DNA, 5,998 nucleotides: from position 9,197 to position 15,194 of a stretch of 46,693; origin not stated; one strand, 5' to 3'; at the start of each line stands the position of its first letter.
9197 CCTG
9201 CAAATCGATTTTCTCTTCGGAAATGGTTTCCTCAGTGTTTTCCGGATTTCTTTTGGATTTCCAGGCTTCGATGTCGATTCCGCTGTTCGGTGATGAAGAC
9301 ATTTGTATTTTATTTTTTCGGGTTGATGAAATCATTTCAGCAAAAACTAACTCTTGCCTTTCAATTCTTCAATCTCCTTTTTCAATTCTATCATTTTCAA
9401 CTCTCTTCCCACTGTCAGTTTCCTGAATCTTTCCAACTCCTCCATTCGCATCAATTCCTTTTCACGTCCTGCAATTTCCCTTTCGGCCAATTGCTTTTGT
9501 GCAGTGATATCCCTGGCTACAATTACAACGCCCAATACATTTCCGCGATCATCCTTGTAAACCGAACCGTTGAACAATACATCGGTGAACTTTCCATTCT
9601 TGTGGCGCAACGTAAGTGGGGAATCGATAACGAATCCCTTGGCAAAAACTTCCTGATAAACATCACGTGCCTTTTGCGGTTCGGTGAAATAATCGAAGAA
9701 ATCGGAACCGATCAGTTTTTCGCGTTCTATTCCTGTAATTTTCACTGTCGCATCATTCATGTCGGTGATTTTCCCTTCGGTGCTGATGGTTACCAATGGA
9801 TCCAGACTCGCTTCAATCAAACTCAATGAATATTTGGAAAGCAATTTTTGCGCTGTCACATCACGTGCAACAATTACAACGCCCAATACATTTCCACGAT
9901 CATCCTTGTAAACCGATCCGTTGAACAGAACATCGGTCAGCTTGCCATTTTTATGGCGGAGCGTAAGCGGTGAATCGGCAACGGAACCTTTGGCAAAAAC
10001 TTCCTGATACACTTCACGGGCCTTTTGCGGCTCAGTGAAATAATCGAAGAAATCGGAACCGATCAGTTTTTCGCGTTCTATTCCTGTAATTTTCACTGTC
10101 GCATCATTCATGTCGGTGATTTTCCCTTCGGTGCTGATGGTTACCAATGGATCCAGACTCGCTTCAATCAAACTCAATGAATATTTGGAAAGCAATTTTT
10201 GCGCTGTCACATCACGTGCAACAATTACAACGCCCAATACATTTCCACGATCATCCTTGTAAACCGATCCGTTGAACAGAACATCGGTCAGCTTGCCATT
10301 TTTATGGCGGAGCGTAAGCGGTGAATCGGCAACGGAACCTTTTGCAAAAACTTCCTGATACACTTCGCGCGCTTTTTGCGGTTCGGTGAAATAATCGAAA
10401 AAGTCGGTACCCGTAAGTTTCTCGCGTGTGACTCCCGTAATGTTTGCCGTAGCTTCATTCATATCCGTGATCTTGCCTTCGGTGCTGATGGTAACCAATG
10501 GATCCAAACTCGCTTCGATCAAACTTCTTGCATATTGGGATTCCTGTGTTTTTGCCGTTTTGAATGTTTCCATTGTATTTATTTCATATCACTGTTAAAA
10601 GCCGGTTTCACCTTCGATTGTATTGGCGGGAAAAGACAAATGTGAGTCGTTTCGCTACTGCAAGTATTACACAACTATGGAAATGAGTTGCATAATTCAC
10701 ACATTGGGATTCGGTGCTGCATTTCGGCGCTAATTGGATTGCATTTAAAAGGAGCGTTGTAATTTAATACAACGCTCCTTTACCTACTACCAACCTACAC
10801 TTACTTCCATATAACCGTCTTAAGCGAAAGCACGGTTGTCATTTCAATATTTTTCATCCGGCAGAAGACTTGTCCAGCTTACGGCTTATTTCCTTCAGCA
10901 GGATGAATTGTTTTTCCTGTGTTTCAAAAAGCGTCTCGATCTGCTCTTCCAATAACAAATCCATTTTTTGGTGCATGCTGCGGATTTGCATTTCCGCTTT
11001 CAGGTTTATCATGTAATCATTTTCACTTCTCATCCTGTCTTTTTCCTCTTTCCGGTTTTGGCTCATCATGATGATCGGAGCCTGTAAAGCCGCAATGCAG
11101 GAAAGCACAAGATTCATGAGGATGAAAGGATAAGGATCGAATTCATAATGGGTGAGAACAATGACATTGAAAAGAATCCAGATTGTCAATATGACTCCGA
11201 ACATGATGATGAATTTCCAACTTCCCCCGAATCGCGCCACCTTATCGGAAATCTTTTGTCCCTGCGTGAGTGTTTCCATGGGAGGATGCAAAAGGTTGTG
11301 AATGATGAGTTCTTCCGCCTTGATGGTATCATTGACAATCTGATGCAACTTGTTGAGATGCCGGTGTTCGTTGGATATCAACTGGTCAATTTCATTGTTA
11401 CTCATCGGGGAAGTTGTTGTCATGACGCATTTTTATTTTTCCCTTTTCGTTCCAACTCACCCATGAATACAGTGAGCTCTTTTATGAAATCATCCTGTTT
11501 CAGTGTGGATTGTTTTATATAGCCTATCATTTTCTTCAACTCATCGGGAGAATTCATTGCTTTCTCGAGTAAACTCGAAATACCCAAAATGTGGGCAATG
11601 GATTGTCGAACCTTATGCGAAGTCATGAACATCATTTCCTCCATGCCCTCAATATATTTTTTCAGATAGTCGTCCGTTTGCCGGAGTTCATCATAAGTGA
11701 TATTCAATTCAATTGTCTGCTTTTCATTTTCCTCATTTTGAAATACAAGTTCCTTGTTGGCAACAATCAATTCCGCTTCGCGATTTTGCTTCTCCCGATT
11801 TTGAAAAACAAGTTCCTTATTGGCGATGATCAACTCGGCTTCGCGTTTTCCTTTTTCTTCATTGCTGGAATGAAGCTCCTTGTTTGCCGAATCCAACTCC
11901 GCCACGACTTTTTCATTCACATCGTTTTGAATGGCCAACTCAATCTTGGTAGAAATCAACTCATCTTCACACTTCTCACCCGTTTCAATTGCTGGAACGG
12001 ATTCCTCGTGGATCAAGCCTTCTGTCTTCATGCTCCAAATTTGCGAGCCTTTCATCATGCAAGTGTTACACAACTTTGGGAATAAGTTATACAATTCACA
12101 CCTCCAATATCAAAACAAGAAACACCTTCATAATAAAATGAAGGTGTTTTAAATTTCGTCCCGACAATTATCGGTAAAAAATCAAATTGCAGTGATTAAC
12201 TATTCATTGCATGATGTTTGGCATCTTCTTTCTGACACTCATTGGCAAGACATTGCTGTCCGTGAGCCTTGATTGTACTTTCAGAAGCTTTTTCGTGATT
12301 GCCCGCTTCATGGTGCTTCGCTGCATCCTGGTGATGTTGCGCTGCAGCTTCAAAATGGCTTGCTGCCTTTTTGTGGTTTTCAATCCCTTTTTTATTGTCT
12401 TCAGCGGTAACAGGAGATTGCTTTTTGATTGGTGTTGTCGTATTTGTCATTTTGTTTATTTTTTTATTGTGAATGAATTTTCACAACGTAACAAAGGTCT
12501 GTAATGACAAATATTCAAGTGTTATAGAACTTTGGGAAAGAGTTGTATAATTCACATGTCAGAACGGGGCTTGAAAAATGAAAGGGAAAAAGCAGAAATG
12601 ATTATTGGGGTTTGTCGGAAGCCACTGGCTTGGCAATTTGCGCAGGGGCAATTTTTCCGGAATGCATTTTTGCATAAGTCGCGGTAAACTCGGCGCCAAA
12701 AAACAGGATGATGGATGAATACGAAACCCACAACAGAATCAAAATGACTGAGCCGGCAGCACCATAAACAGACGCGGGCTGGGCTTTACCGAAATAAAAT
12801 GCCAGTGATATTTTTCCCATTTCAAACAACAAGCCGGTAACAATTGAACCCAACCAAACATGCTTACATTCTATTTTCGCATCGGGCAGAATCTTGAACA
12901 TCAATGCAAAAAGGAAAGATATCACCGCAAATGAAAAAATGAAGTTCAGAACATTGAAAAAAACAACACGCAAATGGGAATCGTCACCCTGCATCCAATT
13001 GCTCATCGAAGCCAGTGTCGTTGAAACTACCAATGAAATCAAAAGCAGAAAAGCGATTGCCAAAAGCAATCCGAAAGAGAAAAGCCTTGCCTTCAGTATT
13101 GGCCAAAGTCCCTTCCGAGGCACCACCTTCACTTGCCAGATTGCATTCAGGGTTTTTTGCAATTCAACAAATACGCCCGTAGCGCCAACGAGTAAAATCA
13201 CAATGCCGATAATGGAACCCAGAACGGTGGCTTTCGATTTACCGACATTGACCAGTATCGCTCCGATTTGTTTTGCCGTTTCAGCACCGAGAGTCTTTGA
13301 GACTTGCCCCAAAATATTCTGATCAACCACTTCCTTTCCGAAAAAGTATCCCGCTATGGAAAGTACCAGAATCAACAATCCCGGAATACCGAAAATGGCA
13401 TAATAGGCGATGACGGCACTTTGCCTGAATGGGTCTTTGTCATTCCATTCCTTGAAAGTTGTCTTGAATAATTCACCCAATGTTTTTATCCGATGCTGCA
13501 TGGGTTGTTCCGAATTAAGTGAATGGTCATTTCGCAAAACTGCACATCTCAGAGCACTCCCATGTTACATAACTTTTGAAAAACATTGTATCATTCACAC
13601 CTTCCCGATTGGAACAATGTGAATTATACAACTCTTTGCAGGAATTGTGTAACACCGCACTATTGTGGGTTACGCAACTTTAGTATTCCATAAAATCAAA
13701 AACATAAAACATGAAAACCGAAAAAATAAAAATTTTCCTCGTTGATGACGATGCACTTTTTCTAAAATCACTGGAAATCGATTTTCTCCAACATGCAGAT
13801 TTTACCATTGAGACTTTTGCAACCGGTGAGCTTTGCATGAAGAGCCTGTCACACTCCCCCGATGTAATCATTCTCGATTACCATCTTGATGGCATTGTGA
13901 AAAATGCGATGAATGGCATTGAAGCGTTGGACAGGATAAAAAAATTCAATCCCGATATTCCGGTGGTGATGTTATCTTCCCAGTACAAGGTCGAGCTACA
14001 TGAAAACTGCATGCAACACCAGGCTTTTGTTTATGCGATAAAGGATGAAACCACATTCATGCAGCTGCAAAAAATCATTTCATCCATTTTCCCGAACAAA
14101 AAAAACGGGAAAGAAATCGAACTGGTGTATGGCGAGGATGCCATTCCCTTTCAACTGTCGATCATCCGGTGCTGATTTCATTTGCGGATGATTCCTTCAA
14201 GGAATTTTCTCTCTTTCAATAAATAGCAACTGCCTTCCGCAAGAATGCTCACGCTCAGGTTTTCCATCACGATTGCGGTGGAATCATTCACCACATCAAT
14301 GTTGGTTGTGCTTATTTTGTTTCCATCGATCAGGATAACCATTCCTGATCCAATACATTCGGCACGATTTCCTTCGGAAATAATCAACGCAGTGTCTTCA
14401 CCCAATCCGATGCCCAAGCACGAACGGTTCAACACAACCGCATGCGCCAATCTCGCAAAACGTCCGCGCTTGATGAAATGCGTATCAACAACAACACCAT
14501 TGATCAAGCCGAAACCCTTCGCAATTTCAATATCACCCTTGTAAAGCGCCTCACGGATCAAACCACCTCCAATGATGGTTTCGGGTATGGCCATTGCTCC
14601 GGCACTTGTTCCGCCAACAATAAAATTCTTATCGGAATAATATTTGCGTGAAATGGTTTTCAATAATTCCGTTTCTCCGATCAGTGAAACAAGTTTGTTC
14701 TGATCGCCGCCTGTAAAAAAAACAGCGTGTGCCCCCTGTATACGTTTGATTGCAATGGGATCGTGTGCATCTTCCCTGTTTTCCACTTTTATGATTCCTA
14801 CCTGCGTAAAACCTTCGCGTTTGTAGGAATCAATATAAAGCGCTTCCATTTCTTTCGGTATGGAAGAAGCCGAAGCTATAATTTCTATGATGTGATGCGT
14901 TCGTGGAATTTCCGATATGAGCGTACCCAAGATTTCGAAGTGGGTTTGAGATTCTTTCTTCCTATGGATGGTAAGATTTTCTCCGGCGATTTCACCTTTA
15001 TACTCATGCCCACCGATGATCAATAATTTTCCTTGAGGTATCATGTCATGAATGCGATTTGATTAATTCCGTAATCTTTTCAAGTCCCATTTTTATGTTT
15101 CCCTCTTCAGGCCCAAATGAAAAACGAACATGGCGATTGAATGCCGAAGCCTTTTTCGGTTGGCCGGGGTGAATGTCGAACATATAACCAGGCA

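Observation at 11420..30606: A 21-residue coiled-coil repeat family links one hybrid kinase to two kinase-less DHp proteins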

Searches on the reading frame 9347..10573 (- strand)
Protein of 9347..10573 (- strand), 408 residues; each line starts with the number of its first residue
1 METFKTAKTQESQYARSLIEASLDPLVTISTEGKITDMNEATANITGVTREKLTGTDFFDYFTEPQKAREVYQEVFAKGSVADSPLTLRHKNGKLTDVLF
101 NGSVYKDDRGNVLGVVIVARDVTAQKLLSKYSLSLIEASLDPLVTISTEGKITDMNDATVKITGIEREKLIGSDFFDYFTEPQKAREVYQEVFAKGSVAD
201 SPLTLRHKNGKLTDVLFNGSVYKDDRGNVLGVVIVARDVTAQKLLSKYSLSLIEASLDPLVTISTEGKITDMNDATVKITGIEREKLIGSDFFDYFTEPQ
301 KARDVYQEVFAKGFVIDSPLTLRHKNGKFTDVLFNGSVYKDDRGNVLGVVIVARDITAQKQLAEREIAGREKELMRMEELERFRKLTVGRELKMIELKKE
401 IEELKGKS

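Call 11: search_protein_families(library=pfam, proteins=[window:9347-10573:-], max_evalue=0.01)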
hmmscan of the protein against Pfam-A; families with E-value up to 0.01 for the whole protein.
window:9347-10573:- (408 aa): 11 families
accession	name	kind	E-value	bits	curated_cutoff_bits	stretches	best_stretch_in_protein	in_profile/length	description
PF13426.13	PAS_9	-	3.3e-46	156.2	27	3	25-124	3-103/103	PAS domain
PF08448.16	PAS_4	-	3.4e-40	137.1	23.1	3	137-243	2-109/110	PAS fold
PF00989.32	PAS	-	5e-37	126.8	22.6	3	135-239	6-113/113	PAS fold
PF24820.1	Diguanyl_cycl_sensor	-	4.7e-22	78.4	28.1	3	135-208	1-73/109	Diguanylate cyclase-like sensor domain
PF08447.18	PAS_3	-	8.8e-22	77.6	25.6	3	36-118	2-88/89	PAS fold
PF13188.13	PAS_8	-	1.4e-17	63.3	21.8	3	16-64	4-53/65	PAS domain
PF10618.14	Tail_tube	-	6.7e-06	26.4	23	0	34-76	16-58/117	Phage tail tube protein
PF14598.12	PAS_11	-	1e-05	25.9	25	0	28-97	7-78/109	PAS domain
PF13596.12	PAS_10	-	4.8e-05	24.4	22.1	0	325-357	76-106/106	PAS domain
PF02611.20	CDH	-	6.2e-05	23.1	25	0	275-308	50-83/224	CDP-diacylglycerol pyrophosphatase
PF15286.11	Bcl-2_3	-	0.0033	18.5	25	0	66-129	39-98/126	Apoptosis regulator M11, B cell 2 leukaemia/lymphoma like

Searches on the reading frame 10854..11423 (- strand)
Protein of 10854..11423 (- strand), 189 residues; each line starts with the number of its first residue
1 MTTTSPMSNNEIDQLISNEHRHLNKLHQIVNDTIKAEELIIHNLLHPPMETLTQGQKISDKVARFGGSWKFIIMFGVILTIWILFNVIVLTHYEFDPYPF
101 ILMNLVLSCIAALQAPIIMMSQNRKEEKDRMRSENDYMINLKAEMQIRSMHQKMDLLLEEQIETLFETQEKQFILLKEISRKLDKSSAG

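Call 11: search_protein_families(library=pfam, proteins=[window:10854-11423:-], max_evalue=0.01)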
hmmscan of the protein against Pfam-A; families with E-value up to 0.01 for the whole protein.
window:10854-11423:- (189 aa): 1 family
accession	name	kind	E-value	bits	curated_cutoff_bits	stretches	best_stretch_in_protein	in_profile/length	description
PF06210.16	DUF1003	-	3.4e-39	133.6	27.4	1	66-164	1-99/103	Protein of unknown function (DUF1003)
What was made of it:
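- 10854..11423 (-): DUF1003 membrane protein gene. Its start overlaps the P1 stop by 4 bp, so the two are probably co-transcribed. Pfam DUF1003, E 3e-39 (call 11).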

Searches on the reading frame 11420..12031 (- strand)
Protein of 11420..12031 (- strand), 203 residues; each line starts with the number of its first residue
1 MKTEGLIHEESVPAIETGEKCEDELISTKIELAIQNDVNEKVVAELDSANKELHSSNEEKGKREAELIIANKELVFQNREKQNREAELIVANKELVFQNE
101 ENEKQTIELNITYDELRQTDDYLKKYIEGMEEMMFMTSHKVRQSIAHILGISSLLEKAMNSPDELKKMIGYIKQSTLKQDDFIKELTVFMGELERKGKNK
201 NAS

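Call 6: search_protein_families(library=pfam, proteins=[window:11420-12031:-], max_evalue=1)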
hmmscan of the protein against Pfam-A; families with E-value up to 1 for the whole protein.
window:11420-12031:- (203 aa): 2 families
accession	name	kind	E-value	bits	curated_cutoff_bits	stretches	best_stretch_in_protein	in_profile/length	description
PF05335.18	DUF745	-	0.0081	16.3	33.3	1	63-169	51-155/183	Protein of unknown function (DUF745)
PF00512.31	HisKA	-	0.011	16.3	26.9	1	133-186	5-57/66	His Kinase A (phospho-acceptor) domain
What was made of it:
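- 11420..12031 (-): P1: a coil-plus-DHp-only protein of 203 aa from the ATG at 12031. Alternative starts are at 12055, 12058 and 12094. The predicted phospho-acceptor is His139 (codon 11615-11617). Pfam HisKA 16.3 bits, below threshold (call 6).
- On HisKA (Pfam PF00512) DHp domain: P1 scores 16.3 bits and fails (call 6).
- Checked: P1 does not (16.3 bits) (call 6).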

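Call 7: search_protein_families(library=ncbifam, proteins=[window:11420-12031:-], max_evalue=1)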
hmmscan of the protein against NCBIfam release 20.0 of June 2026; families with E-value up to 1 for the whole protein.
window:11420-12031:- (203 aa): 1 family
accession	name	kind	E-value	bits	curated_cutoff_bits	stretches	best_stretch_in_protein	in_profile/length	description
TIGR00926.1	2A1704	subfamily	0.97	7.7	821.6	1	33-128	354-449/671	oligopeptide:H+ symporter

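Call 9: find_encoding_contigs(protein=window:11420-12031:-, flank=10000, max_places=6)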
Protein window:11420-12031:- (203 aa): no gene with exactly this product is on record in the collection.

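Call 43: predict_structure(alignment_id=A3)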
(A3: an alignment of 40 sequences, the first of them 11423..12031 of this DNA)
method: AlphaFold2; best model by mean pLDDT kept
length: 203 residues; sequences in the alignment: 40
mean_pLDDT: 90.6   pTM: 0.55
mean pLDDT of the five models: 90.6, 88.8, 88.5, 86.2, 84.6
residues with pLDDT >= 90: 169; 70-90: 11; 50-70: 13; < 50: 10
segments of 3 or more residues with pLDDT < 50: 7-11
pLDDT, mean of each block of 10 residues (from residue 1): 50 53 89 96 97 98 98 98 98 98 98 96 95 93 94 95 96 95 95 88 64
secondary structure, 60 per line:
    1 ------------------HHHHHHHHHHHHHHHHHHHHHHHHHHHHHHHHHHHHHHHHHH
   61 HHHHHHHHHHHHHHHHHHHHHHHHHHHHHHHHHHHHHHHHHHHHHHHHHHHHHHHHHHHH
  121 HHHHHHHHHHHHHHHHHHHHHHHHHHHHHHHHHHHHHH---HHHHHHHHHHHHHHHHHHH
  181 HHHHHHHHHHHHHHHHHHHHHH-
elements in order: H19-158 H162-202
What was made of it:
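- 11420..12031 (-): The AF2 model has pLDDT 90.6, with helix 19-158, a turn, and helix 162-202 (call 43).
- On HisKA (Pfam PF00512) DHp domain: The AF2 model shows helix, turn, helix with the His on the first helix (call 43).
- On Parallel coiled coil (heptad repeat): AF2 models it as one helix (residues 19-158, pLDDT about 98) (call 43).
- The AF2 model is a helix-turn-helix hairpin with pLDDT 90.6 (call 43).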

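Call 47: fold_search(model_id=the predicted structure, library=pdb)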
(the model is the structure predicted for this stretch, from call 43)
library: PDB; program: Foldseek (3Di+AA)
matches with E <= 10: 612; with E <= 0.001: 0
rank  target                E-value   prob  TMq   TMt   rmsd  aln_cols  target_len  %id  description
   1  6rh0_B                2.5e-01  0.99  0.30  0.26   3.1        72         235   21  Revisiting pH-gated conformational switch. Complex HK853-RR468 pH 5.5 (released 2020-02-19)
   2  5j2l_A                2.5e-01  0.89  0.26  0.54   4.6        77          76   18  De novo design of protein homo-oligomers with modular hydrogen bond network-mediated specificity (released 2016-05-25)
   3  5j0k_B                3.2e-01  1.00  0.31  0.81   1.7        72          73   14  De novo design of protein homo-oligomers with modular hydrogen bond network-mediated specificity (released 2016-05-25)
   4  4afl_E                3.4e-01  1.00  0.37  0.70   2.2        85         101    9  The crystal structure of the ING4 dimerization domain reveals the functional organization of the ING family of chromat (released 2012-02-22)
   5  8d06_J                3.6e-01  0.69  0.21  0.47   4.9        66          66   12  Hallucinated C3 protein assembly HALC3_104 (released 2022-09-28)
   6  8vc9_F                3.8e-01  0.94  0.30  0.18   4.8        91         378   19  Hybrid response regulator LvrB from Leptospira / phosphorylated REC form (released 2024-12-18)
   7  5j0k_A                4.6e-01  0.99  0.32  0.80   1.8        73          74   15  De novo design of protein homo-oligomers with modular hydrogen bond network-mediated specificity (released 2016-05-25)
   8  8vc9_B                4.9e-01  0.91  0.30  0.18   4.5        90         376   19  Hybrid response regulator LvrB from Leptospira / phosphorylated REC form (released 2024-12-18)
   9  3qne                  5.2e-01  0.98  0.32  0.16   2.5        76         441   10  Candida albicans seryl-tRNA synthetase (released 2011-08-03)
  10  8v2g_A                5.9e-01  0.97  0.30  0.18   2.2        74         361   14  Cryo-EM structure of the KCa2.2 channel in apo state (released 2025-04-23)
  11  8vc9_C                5.9e-01  0.90  0.30  0.18   4.6        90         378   19  Hybrid response regulator LvrB from Leptospira / phosphorylated REC form (released 2024-12-18)
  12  8cwy_B                5.9e-01  0.72  0.24  0.56   4.7        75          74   12  Accurate computational design of genetically encoded 3D protein crystals (released 2023-11-01)
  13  4jq5_E                6.3e-01  0.97  0.31  0.67   2.4        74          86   12  Crystal structure of the human Nup49CCS2+3* coiled-coil segment (released 2014-09-24)
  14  4afl_C                6.7e-01  0.98  0.34  0.64   2.1        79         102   10  The crystal structure of the ING4 dimerization domain reveals the functional organization of the ING family of chromat (released 2012-02-22)
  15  3qo7                  6.7e-01  0.97  0.32  0.16   2.6        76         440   10  Crystal structure of the seryl-tRNA synthetase from Candida albicans (released 2011-08-03)
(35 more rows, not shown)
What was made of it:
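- The top hit was nevertheless the HK853 DHp (call 47).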

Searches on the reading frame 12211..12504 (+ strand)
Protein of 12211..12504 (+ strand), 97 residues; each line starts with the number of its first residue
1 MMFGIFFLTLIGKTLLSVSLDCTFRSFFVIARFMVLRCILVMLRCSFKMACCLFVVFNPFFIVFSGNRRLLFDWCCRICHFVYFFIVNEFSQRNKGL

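Call 37: search_protein_families(library=pfam, proteins=[window:12211-12504:+], max_evalue=0.001)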
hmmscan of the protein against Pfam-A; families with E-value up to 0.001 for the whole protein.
window:12211-12504:+ (97 aa): 0 families

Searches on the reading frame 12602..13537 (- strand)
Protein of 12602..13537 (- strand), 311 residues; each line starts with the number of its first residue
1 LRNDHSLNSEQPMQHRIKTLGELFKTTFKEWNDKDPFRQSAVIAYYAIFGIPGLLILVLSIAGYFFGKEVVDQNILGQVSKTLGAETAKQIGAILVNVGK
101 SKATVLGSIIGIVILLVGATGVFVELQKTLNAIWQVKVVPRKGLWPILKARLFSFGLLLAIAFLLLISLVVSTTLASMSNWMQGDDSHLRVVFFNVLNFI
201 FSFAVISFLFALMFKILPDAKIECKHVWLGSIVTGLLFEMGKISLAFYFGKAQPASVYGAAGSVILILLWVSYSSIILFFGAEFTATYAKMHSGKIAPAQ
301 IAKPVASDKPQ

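Call 11: search_protein_families(library=pfam, proteins=[window:12602-13537:-], max_evalue=0.01)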
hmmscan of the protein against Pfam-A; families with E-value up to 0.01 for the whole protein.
window:12602-13537:- (311 aa): 1 family
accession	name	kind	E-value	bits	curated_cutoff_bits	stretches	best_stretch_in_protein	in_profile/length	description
PF03631.20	Virul_fac_BrkB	-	7.7e-48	163.8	33.7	1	35-290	4-257/259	Virulence factor BrkB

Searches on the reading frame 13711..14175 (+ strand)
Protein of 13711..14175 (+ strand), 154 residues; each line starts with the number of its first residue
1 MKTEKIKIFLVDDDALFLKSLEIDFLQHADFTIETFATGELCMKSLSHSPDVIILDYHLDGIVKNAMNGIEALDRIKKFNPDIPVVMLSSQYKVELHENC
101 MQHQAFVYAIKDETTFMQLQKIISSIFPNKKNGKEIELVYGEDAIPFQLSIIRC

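Call 37: search_protein_families(library=pfam, proteins=[window:13711-14175:+], max_evalue=0.001)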
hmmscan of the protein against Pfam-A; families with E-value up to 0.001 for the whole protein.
window:13711-14175:+ (154 aa): 1 family
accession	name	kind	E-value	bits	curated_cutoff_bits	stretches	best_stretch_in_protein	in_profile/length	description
PF00072.30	Response_reg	-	2.8e-15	56.9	30.2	1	8-113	1-101/111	Response regulator receiver domain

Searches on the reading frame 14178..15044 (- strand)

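Call 37: search_protein_families(library=pfam, proteins=[window:14178-15044:-], max_evalue=0.001)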
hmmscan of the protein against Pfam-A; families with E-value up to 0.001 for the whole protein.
window:14178-15044:- (288 aa): 1 family
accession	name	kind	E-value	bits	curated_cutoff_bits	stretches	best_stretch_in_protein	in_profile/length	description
PF03575.23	Peptidase_S51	-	4e-14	53.2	23.9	1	78-225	55-201/206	Peptidase family S51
